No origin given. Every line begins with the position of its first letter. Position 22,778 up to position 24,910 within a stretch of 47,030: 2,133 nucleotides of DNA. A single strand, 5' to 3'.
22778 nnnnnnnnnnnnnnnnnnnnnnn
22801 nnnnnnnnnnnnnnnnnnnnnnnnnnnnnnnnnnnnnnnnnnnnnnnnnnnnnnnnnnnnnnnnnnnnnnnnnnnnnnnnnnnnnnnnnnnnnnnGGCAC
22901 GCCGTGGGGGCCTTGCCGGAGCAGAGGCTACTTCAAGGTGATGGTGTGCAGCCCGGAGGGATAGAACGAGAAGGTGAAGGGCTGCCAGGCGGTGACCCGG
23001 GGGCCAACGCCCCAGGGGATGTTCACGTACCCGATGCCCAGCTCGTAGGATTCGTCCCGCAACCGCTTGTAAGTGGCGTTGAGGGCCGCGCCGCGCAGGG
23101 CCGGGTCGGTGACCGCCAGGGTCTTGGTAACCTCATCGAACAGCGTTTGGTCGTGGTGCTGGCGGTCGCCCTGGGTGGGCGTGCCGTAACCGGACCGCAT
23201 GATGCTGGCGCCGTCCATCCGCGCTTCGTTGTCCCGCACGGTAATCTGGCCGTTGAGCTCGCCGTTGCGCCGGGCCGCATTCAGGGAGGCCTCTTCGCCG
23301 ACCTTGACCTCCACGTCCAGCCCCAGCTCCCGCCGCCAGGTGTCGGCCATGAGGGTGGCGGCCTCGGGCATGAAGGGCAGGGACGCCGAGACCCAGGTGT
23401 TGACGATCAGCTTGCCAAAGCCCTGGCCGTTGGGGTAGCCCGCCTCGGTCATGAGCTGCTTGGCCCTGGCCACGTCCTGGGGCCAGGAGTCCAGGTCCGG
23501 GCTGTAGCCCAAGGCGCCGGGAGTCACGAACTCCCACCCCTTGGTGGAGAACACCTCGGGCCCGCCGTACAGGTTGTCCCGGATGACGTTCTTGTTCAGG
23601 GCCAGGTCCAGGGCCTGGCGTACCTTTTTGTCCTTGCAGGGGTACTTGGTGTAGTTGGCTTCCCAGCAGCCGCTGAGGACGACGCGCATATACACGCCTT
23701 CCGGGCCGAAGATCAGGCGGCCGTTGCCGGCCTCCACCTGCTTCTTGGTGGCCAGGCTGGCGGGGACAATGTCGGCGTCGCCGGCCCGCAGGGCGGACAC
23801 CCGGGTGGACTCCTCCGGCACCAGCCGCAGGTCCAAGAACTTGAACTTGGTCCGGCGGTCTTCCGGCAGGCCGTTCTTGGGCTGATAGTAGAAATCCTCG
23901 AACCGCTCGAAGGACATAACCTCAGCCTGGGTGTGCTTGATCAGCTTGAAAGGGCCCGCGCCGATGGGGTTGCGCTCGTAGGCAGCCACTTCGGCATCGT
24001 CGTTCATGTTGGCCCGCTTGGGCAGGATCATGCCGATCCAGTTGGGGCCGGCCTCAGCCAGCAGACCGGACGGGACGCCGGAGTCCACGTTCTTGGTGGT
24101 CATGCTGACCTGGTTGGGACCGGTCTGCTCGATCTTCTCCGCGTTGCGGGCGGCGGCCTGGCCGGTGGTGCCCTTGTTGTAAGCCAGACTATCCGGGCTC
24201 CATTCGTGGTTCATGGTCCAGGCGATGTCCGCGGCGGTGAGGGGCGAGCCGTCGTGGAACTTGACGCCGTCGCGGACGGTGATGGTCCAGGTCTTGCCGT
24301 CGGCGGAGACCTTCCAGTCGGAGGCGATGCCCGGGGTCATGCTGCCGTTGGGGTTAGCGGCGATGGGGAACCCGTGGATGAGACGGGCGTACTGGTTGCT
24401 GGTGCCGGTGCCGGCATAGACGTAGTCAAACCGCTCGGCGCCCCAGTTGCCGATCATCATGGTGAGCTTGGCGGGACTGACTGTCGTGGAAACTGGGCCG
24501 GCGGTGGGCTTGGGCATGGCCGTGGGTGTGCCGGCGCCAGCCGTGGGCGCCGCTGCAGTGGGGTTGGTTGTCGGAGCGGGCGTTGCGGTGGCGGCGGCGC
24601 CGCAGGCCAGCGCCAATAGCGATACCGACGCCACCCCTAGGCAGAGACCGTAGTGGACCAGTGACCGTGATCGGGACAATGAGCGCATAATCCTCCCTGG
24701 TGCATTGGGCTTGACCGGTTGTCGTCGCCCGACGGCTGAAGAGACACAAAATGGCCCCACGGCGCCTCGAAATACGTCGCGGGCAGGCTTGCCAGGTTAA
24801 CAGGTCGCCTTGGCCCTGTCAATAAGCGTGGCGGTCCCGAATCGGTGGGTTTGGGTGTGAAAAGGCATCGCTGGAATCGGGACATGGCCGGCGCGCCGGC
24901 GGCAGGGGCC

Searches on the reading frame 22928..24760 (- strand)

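Call 43: search_protein_families(library=pfam, proteins=[window:22928-24760:-], max_evalue=0.001)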
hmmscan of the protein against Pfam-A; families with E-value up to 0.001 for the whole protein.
window:22928-24760:- (610 aa): 1 family
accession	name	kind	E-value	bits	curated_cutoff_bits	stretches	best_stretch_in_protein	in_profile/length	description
PF00496.27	SBP_bac_5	-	3.6e-63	214.3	32.4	1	141-503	2-340/368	Bacterial extracellular solute-binding proteins, family 5 Middle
